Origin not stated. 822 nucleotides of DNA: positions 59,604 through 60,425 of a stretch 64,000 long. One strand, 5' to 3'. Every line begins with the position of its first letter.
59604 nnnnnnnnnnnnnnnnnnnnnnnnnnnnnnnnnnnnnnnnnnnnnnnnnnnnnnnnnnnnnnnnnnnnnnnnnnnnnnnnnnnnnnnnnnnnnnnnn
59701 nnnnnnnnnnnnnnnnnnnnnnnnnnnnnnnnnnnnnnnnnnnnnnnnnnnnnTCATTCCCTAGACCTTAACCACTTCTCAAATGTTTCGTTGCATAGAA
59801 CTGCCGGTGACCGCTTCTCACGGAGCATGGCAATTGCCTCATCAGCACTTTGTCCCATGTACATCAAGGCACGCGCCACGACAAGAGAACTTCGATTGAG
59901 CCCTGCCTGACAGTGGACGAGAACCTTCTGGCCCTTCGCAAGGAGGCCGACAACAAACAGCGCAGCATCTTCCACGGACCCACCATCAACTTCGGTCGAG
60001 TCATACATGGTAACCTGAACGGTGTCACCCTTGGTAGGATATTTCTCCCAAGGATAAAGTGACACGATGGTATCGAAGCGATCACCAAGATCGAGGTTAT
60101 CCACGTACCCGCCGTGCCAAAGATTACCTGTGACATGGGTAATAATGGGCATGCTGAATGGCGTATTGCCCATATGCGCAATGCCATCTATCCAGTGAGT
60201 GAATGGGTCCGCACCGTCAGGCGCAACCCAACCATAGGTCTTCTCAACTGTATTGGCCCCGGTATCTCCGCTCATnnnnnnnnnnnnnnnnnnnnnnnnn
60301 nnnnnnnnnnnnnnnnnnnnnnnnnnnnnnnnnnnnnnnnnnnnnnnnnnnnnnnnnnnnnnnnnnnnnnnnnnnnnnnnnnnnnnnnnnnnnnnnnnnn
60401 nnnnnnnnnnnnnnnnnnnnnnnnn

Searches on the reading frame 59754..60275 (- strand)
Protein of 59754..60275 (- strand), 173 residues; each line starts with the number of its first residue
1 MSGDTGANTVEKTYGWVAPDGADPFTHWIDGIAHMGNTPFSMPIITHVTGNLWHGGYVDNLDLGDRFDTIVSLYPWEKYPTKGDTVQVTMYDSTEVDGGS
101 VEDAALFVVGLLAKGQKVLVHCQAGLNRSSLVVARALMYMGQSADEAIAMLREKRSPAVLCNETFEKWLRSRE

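Call 3: search_protein_families(library=pfam, proteins=[window:59754-60275:-], max_evalue=0.01)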
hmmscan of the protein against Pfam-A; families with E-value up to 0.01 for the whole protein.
window:59754-60275:- (173 aa): 4 families
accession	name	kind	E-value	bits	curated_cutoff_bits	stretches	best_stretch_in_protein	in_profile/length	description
PF00782.25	DSPc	-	3.1e-14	53.4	33.5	1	100-171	58-129/133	Dual specificity phosphatase, catalytic domain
PF22785.1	Tc-R-P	-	0.0006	20.7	27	1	87-142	51-106/106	Polymorphic toxin system, DSP-PTPase phosphatase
PF05706.17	CDKN3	-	0.0016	18.6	20.7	1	108-144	126-162/168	Cyclin-dependent kinase inhibitor 3 (CDKN3)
PF22741.1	PTP-NADK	-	0.0027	17.6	27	1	115-151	107-143/163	DSP-PTPase phosphatase fused to NAD+ Kinase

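Call 4: search_protein_families(library=phrogs, proteins=[window:59754-60275:-], max_evalue=0.01)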
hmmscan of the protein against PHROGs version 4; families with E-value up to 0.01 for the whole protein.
window:59754-60275:- (173 aa): 4 families
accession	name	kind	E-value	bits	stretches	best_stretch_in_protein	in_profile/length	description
phrog_10650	-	other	2.5e-43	148.4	1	23-172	13-167/169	dual specificity phosphatase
phrog_32716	-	other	0.0002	22.6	1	101-155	68-123/149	dual specificity phosphatase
phrog_5614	-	unknown function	0.001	20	1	113-141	81-109/161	-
phrog_16270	-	unknown function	0.0058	18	1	94-152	51-110/139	-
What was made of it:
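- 59754..60275 (-): DSP2: 173-aa dual-specificity phosphatase of the actinophage 'PTPc tyrosine phosphatase' family. Pfam DSPc 3.1e-14 (call 3). phrog_10650 at 2.5e-43 over the full length (call 4).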

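Call 8: search_dna_similar(query=window:59754-60275:-, collection=phages, mode=protein, max_rows=30, max_evalue=0.001)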
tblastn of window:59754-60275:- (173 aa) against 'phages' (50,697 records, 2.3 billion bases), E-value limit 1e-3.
Records with a match: 42; places in all: 42; records where one place covers at least 80% of the query: 39.
Best place of each record, by identity: <60% 42.
By first word of the organism name: Mycobacterium 35; Gordonia 4; Halogranum 2; Rhodococcus 1.
By host as written in the record: Mycobacterium smegmatis mc2 155 25; Gordonia terrae 3612 4; Mycobacterium smegmatis mc#155 3; Mycobacterium sp. 2; Halogranum sp. SS5-1 2; Rhodococcus erythropolis NRRL B-1574 1; Mycobacterium abscessus GD54 1; Mycolicibacterium smegmatis MC2 155 1; and 3 more.
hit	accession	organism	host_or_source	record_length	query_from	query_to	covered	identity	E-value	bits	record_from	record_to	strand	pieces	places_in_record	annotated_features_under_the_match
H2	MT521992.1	Rhodococcus phage NiceHouse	Rhodococcus erythropolis NRRL B-1574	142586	23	171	86%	49.3%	4e-41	152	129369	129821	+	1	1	258: PTPc tyrosine phosphatase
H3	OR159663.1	Gordonia Phage PhinkBoden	Gordonia terrae 3612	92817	23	171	86%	46.7%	6e-33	128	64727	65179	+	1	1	108: PTPc tyrosine phosphatase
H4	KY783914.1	Mycobacterium phage GardenSalsa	Mycobacterium smegmatis mc2 155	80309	23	171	86%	45.8%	4e-32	126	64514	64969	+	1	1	PTPc tyrosine phosphatase | hypothetical protein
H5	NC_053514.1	Mycobacterium phage Estes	Mycobacterium smegmatis mc2 155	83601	23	171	86%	45.8%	4e-32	126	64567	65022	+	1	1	133: dual specificity phosphatase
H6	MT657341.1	Mycobacterium phage Estes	Mycobacterium smegmatis mc2 155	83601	23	171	86%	45.8%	4e-32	126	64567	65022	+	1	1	133: PTPc tyrosine phosphatase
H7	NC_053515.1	Mycobacterium phage MrMagoo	Mycobacterium smegmatis mc2 155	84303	23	171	86%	45.8%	4e-32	126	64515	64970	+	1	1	134: dual specificity phosphatase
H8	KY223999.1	Mycobacterium phage MrMagoo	Mycobacterium smegmatis mc2 155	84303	23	171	86%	45.8%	4e-32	126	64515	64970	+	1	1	134: PTPc tyrosine phosphatase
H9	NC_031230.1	Gordonia phage Yvonnetastic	Gordonia terrae 3612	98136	23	172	87%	45.2%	7e-27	111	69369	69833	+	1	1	121: dual specificity phosphatase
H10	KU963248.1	Gordonia phage Yvonnetastic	Gordonia terrae 3612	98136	23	172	87%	45.2%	7e-27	111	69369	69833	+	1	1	121: dual specificity protein-tyrosine phosphatase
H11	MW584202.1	Mycobacterium phage prophiGD54-2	Mycobacterium abscessus GD54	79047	23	166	83%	47.0%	4e-30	120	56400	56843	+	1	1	95: dual specificity phosphatase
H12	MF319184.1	Mycobacterium phage GenevaB15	Mycobacterium smegmatis mc2 155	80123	23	171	86%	45.1%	1e-31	125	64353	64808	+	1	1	PTPc tyrosine phosphatase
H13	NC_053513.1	Mycobacterium phage Aziz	Mycobacterium smegmatis mc2 155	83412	23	171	86%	45.1%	1e-31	125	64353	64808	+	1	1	132: dual specificity phosphatase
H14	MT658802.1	Mycobacterium phage Aziz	Mycobacterium smegmatis mc2 155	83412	23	171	86%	45.1%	1e-31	125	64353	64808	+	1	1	132: PTPc tyrosine phosphatase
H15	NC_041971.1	Mycobacterium phage Rey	Mycobacterium smegmatis mc2 155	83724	23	171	86%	43.1%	6e-30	120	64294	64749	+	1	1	135: dual specificity phosphatase | 136: hypothetical protein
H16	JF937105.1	Mycobacterium phage Rey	Mycobacterium smegmatis mc2 155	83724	23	171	86%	43.1%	6e-30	120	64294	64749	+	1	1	135: PTPc tyrosine phosphatase | 136: hypothetical protein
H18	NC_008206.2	Mycobacterium phage Wildcat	Mycobacterium sp.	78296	29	171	83%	43.9%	6e-28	114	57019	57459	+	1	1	96: dual specificity phosphatase | 97: hypothetical protein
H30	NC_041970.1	Mycobacterium phage Bongo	Mycobacterium smegmatis mc2 155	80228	23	167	84%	39.6%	4e-21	95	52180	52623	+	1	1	83: dual specificity phosphatase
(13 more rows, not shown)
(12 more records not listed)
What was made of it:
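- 59754..60275 (-): 42 annotated phage homologues (call 8).
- On Actinophage PTPc / dual specificity phosphatase family (PHROG 10650): 39 of 42 phage hits cover at least 80% of the query (call 8).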

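Call 11: search_solved_structures(query=window:59754-60275:-, max_evalue=0.01, show_alignments=3)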
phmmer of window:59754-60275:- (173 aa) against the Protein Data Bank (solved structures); distinct sequences matched with E-value up to 0.01: 49.
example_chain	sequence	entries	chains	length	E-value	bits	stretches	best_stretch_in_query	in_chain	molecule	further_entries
2mbc_A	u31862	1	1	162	2.9e-07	33.6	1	45-162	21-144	Protein tyrosine phosphatase type IVA 3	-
1r6h_A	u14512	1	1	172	3.4e-07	33.3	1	45-162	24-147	protein tyrosine phosphatase type IVA, member 3 isoform 1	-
1v3a_A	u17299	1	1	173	3.5e-07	33.3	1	45-162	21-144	protein tyrosine phosphatase type IVA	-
5z5b_A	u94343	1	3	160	1.4e-06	31.3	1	102-166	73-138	Protein-tyrosine phosphatase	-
8gz4_A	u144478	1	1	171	2.3e-06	30.6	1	41-144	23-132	Dual specificity protein phosphatase H1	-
2q05_A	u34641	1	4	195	2.8e-06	30.3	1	41-141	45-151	Dual specificity protein phosphatase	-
5z59_A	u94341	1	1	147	4.2e-06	29.8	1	101-166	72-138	Protein-tyrosine phosphatase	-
5z5a_A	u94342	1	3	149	4.3e-06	29.7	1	101-166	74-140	Protein-tyrosine phosphatase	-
5tsr_A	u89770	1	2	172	6.2e-06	29.2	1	45-162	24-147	Protein tyrosine phosphatase type IVA 3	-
3s4o_A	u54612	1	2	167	1.1e-05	28.4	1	118-169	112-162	Protein tyrosine phosphatase-like protein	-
2p4d_A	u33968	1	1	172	1.2e-05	28.3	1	41-144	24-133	Dual specificity protein phosphatase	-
7ezn_A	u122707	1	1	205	2.6e-05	27.2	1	111-165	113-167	Protein-tyrosine-phosphatase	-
25xa_A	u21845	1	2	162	3.2e-05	26.9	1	101-160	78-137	Dual specificity protein phosphatase family protein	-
8ct8_C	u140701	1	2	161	3.5e-05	26.8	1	117-162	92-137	PRL-1 phosphatase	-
9e9l_A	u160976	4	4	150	4.4e-05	26.4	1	101-165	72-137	ShufPTP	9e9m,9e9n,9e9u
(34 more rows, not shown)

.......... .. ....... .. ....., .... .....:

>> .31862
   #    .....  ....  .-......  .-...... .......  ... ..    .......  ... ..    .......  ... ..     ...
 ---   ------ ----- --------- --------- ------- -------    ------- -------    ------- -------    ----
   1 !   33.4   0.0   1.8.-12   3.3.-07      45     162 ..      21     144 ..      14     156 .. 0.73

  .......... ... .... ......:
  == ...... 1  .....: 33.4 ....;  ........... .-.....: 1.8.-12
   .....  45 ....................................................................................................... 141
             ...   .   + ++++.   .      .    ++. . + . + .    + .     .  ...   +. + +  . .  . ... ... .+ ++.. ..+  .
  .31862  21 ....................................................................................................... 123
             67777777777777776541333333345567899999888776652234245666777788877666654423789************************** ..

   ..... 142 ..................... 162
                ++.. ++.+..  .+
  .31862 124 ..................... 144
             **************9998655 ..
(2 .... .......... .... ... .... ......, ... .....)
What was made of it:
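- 60000..60002 (-): DSP2 Asp92, the candidate general acid. It aligns with the acidic loop of PRL-3 (call 11).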

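Call 17: find_homologous_proteins(query=window:59754-60275:-)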
Query window:59754-60275:- (173 aa): 1585 proteins with E <= 0.001 among 1630 candidates; the best 120 are listed.
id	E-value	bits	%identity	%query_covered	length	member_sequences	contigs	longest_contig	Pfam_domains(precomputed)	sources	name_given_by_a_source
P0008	1.5e-114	398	100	100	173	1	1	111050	PF00782.26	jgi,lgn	jgi:protein-tyrosine phosphatase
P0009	4.0e-66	240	64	98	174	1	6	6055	PF00782.26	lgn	-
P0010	2.9e-64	234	64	97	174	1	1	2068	PF05706.18,PF22785.2,PF00782.26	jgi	jgi:Dual specificity phosphatase, catalytic domain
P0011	4.9e-63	230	64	99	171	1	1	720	PF00782.26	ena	-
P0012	1.1e-61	226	62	98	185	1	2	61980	PF00782.26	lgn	-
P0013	2.8e-61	224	62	98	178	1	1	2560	PF13350.12,PF22784.2,PF05706.18,PF22785.2,PF00782.26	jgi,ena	-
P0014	6.9e-61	223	61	97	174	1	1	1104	PF00782.26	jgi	jgi:hypothetical protein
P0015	4.7e-58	214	60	99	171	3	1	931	PF00782.26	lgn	-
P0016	5.1e-58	214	61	97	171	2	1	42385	PF00782.26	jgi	-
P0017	6.6e-58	213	61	98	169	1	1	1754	PF00782.26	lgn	-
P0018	2.8e-57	211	61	98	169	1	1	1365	PF00782.26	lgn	-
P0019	4.4e-56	207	55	99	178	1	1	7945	PF00782.26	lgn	-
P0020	1.4e-55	206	59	97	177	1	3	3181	PF00102.33,PF00782.26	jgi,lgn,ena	-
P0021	4.3e-55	204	57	99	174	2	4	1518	PF00782.26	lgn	-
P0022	1.6e-54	202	58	97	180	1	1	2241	PF00782.26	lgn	-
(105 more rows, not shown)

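Call 21: find_encoding_contigs(protein=P0008, flank=10000, max_places=2)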
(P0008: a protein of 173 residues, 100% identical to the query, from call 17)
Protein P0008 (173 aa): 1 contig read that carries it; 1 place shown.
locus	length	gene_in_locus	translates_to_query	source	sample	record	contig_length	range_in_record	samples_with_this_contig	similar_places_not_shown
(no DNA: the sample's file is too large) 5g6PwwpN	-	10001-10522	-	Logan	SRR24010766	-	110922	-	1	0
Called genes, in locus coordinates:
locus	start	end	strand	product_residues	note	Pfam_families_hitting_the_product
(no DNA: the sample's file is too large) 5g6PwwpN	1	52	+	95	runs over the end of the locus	-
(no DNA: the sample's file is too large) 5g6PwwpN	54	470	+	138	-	-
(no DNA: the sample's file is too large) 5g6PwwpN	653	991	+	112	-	-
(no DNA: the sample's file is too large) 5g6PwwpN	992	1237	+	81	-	-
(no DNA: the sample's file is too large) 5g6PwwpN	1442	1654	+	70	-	-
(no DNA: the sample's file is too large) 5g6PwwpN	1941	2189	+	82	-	-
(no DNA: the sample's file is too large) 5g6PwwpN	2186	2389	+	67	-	-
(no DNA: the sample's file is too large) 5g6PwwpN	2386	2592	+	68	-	-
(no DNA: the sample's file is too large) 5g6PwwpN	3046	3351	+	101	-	-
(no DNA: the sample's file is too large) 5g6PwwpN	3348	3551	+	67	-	-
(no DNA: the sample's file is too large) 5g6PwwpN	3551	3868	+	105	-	-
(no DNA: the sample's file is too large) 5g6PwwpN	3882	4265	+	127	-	-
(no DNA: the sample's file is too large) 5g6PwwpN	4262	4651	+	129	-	PF25682:Phage_VG64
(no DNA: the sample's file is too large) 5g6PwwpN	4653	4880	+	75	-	-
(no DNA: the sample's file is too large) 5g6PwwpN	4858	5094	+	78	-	-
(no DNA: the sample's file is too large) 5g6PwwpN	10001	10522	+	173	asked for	PF00782:DSPc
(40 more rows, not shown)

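Call 22: get_annotated_region(hit=H2, flank=5000)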
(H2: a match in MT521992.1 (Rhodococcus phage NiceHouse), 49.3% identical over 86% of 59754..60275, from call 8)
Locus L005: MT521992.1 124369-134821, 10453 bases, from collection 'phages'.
description: Rhodococcus phage NiceHouse, complete genome.
organism: Rhodococcus phage NiceHouse (NCBI taxid 2743998)
taxonomy: Viruses; Duplodnaviria; Heunggongvirae; Uroviricota; Caudoviricetes; Trinavirus
host: Rhodococcus erythropolis NRRL B-1574; source: soil; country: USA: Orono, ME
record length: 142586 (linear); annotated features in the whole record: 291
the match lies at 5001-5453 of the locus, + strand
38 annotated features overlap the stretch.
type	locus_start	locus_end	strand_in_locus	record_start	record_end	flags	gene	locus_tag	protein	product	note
CDS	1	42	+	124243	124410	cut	235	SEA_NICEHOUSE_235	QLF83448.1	hypothetical protein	-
CDS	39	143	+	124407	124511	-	236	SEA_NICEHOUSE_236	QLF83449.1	hypothetical protein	membrane protein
CDS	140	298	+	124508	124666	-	237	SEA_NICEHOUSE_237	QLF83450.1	hypothetical protein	-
CDS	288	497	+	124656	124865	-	238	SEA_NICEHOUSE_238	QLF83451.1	hypothetical protein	-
CDS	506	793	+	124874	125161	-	239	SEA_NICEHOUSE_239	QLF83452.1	hypothetical protein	-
CDS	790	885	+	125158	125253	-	240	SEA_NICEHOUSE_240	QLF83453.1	hypothetical protein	-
CDS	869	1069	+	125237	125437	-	241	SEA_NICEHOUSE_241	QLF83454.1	helix-turn-helix DNA-binding domain protein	helix-turn-helix DNA binding domain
CDS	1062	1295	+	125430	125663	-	242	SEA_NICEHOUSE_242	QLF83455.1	hypothetical protein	-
CDS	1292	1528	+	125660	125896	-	243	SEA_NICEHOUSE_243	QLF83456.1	hypothetical protein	-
CDS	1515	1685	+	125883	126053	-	244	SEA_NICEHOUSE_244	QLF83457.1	hypothetical protein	-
CDS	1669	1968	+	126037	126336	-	245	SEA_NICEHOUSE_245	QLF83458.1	hypothetical protein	AAA-ATPase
CDS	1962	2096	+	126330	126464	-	246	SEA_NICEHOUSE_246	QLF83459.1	hypothetical protein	membrane protein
CDS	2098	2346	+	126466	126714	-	247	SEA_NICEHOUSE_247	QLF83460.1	hypothetical protein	membrane protein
CDS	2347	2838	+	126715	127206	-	248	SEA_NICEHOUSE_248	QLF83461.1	hypothetical protein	membrane protein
CDS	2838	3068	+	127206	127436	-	249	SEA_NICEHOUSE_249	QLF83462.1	hypothetical protein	hypothetical function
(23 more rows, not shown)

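Call 23: get_annotated_region(hit=H5, flank=5000)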
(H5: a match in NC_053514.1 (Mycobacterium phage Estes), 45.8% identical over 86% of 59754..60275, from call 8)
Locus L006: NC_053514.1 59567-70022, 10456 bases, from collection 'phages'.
description: Mycobacterium phage Estes, complete genome.
organism: Mycobacterium phage Estes (NCBI taxid 2759459)
taxonomy: Viruses; Duplodnaviria; Heunggongvirae; Uroviricota; Caudoviricetes; Vilmaviridae; Mclasvirinae; Reyvirus; Reyvirus estes
host: Mycobacterium smegmatis mc2 155; source: soil; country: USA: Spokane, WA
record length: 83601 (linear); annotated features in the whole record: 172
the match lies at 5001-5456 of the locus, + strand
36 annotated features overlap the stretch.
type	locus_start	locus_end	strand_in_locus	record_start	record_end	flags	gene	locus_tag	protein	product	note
CDS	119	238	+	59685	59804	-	111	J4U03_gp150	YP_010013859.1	hypothetical protein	-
tRNA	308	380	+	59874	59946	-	112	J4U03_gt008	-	tRNA-Phe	tRNA-Phe(gaa)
tRNA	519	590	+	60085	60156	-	113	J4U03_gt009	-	tRNA-Met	tRNA-Met(cat)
CDS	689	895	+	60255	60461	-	114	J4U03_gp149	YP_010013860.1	hypothetical protein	-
tRNA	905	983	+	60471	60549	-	115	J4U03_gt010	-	tRNA-Arg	tRNA-Arg(acg)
tRNA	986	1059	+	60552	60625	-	116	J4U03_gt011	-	tRNA-His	tRNA-His(gtg)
CDS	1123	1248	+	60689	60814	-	117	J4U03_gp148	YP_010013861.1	hypothetical protein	-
tRNA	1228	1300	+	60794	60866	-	118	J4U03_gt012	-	tRNA-Cys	tRNA-Cys(gca)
CDS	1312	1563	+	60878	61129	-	119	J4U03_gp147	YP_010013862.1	hypothetical protein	-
tRNA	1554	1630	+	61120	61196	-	120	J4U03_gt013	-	tRNA-Leu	tRNA-Leu(tag)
tRNA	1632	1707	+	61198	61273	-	121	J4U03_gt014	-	tRNA-Leu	tRNA-Leu(caa)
tRNA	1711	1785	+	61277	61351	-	122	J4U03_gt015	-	tRNA-Lys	tRNA-Lys(ctt)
tRNA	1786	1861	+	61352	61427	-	123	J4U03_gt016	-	tRNA-Ile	tRNA-Ile(gat)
tRNA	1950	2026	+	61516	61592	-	124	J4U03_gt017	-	tRNA-Gly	tRNA-Gly(tcc)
tRNA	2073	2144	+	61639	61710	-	125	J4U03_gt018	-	tRNA-Val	tRNA-Val(tac)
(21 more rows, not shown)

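Call 25: get_annotated_region(hit=H3, flank=5000)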
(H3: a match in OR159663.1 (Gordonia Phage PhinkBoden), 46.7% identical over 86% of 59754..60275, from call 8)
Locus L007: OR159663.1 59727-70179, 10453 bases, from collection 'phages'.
description: Gordonia Phage PhinkBoden, complete genome.
organism: Gordonia Phage PhinkBoden (NCBI taxid 3062833)
taxonomy: Viruses; Duplodnaviria; Heunggongvirae; Uroviricota; Caudoviricetes; Smoothievirus
host: Gordonia terrae 3612; source: soil; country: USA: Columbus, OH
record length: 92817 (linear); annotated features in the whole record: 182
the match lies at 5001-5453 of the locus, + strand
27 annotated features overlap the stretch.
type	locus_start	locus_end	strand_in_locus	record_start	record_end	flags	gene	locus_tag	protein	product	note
CDS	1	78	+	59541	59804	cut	96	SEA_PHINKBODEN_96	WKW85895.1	hypothetical protein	-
CDS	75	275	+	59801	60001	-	97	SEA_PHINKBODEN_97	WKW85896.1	helix-turn-helix DNA binding protein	-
CDS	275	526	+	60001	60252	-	98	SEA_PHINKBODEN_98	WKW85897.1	hypothetical protein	-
CDS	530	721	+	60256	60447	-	99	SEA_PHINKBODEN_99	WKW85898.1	hypothetical protein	-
CDS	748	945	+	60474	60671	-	100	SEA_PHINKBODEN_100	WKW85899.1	hypothetical protein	-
CDS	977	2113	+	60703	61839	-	101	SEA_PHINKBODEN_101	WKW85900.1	helix-turn-helix DNA binding protein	-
CDS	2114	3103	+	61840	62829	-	102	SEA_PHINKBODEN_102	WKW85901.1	DNA binding protein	-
CDS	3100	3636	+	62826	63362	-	103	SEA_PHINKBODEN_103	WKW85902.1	helicase loader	-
CDS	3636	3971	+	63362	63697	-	104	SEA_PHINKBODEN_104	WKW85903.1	hypothetical protein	-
CDS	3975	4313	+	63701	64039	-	105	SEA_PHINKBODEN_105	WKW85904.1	MazG-like nucleotide pyrophosphohydrolase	MazG-like Nucleotide Pyrophosphohyrdolase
CDS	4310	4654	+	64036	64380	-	106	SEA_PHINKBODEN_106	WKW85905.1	membrane protein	-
CDS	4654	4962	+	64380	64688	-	107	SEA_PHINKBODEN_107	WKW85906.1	membrane protein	-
CDS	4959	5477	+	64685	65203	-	108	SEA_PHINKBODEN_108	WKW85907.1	PTPc tyrosine phosphatase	-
CDS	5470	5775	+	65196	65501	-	109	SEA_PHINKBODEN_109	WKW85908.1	hypothetical protein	-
CDS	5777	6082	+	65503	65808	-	110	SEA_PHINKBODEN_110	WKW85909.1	hypothetical protein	-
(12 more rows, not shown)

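Call 26: get_annotated_region(hit=H18, flank=5000)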
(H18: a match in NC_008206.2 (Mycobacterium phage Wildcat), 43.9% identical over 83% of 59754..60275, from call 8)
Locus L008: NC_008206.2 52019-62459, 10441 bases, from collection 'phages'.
description: Mycobacteriophage Wildcat, complete genome.
organism: Mycobacterium phage Wildcat (NCBI taxid 373415)
taxonomy: Viruses; Duplodnaviria; Heunggongvirae; Uroviricota; Caudoviricetes; Vilmaviridae; Wildcatvirus; Mycobacterium virus Wildcat
host: Mycobacterium sp.; source: -; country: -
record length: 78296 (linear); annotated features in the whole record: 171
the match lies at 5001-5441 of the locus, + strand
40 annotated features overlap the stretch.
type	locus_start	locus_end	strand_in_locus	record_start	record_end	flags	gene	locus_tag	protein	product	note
CDS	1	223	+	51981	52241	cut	84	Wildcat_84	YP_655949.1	hypothetical protein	-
CDS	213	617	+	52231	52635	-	85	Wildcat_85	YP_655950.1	hypothetical protein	-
CDS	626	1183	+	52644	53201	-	86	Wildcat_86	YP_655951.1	transcriptional regulator WhiB-like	-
CDS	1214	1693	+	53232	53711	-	87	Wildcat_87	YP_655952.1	hypothetical protein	-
CDS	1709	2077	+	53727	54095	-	88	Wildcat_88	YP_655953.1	nucleoside 2-deoxyribosyltransferase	-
CDS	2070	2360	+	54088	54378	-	89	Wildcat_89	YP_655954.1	hypothetical protein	-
CDS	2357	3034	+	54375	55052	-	90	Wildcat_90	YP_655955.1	hypothetical protein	-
CDS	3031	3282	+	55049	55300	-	91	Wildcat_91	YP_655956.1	hypothetical protein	-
CDS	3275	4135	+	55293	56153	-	92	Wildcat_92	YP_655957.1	DNA polymerase exonuclease subunit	-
CDS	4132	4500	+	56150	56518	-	93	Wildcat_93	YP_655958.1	endonuclease VII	-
CDS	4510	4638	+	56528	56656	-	94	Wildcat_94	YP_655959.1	hypothetical protein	-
CDS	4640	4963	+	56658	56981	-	95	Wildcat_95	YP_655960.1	hypothetical protein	-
CDS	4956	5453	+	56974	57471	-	96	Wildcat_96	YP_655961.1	dual specificity phosphatase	-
CDS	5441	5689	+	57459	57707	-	97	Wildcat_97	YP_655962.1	hypothetical protein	-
CDS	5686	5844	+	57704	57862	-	98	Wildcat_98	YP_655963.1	hypothetical protein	-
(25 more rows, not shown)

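Call 27: get_annotated_region(hit=H30, flank=5000)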
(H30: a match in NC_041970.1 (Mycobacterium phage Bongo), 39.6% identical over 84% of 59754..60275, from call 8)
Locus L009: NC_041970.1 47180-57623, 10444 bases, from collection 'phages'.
description: Mycobacterium phage Bongo, complete genome.
organism: Mycobacterium phage Bongo (NCBI taxid 1088864)
taxonomy: Viruses; Duplodnaviria; Heunggongvirae; Uroviricota; Caudoviricetes; Vilmaviridae; Mclasvirinae; Bongovirus; Bongovirus bongo
host: Mycobacterium smegmatis mc2 155; source: soil; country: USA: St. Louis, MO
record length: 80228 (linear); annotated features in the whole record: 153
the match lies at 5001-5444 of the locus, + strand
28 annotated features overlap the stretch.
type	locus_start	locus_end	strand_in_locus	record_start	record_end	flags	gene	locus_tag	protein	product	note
CDS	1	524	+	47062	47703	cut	72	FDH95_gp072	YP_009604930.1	transcriptional regulator WhiB-like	WhiB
CDS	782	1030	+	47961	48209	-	73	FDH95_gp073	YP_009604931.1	hypothetical protein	-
CDS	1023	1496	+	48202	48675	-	74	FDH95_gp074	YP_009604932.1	cysteine dioxygenase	-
CDS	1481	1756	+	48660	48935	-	75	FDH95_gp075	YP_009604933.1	hypothetical protein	-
CDS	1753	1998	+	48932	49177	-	76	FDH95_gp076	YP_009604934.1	hypothetical protein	-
CDS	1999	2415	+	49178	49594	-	77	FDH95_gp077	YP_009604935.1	endonuclease VII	endo VII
CDS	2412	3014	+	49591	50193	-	78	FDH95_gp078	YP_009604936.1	hypothetical protein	-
CDS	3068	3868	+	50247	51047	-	79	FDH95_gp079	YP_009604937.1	DNA polymerase exonuclease subunit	DnaQ-like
CDS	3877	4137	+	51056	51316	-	80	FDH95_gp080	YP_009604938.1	hypothetical protein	-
CDS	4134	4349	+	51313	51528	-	81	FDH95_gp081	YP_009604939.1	hypothetical protein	-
CDS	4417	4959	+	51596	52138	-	82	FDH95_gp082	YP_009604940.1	hypothetical protein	-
CDS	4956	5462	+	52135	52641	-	83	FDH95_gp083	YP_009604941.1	dual specificity phosphatase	PTPc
CDS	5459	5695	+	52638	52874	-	84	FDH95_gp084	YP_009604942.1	hypothetical protein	-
CDS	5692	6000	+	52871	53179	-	85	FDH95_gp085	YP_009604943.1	hypothetical protein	-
CDS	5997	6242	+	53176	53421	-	86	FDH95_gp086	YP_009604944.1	hypothetical protein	-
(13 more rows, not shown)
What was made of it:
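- In Wildcat and Bongo it lies 1.5-2 kb from tRNA/tmRNA arrays (calls 22, 23, 26, 27).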

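Call 40: predict_structure(alignment_id=A2)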
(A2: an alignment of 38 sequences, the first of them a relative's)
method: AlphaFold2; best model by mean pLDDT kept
length: 173 residues; sequences in the alignment: 38
mean_pLDDT: 94.6   pTM: 0.91
mean pLDDT of the five models: 94.6, 92.7, 92.3, 92.1, 91.1
residues with pLDDT >= 90: 154; 70-90: 13; 50-70: 5; < 50: 1
segments of 3 or more residues with pLDDT < 50: none
pLDDT, mean of each block of 10 residues (from residue 1): 67 96 97 91 98 97 98 92 96 93 98 99 96 99 98 97 96 90
secondary structure, 60 per line:
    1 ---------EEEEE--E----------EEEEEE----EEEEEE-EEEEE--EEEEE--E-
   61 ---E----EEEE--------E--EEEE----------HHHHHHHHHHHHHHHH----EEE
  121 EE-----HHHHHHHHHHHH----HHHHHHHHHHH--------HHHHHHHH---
elements in order: E10-14 E28-33 E38-43 E45-49 E52-56 E69-72 E84-87 H98-113 E118-122 H128-139 H144-154 H163-170
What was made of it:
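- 59754..60275 (-): AF2 pLDDT 94.6 (call 40).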
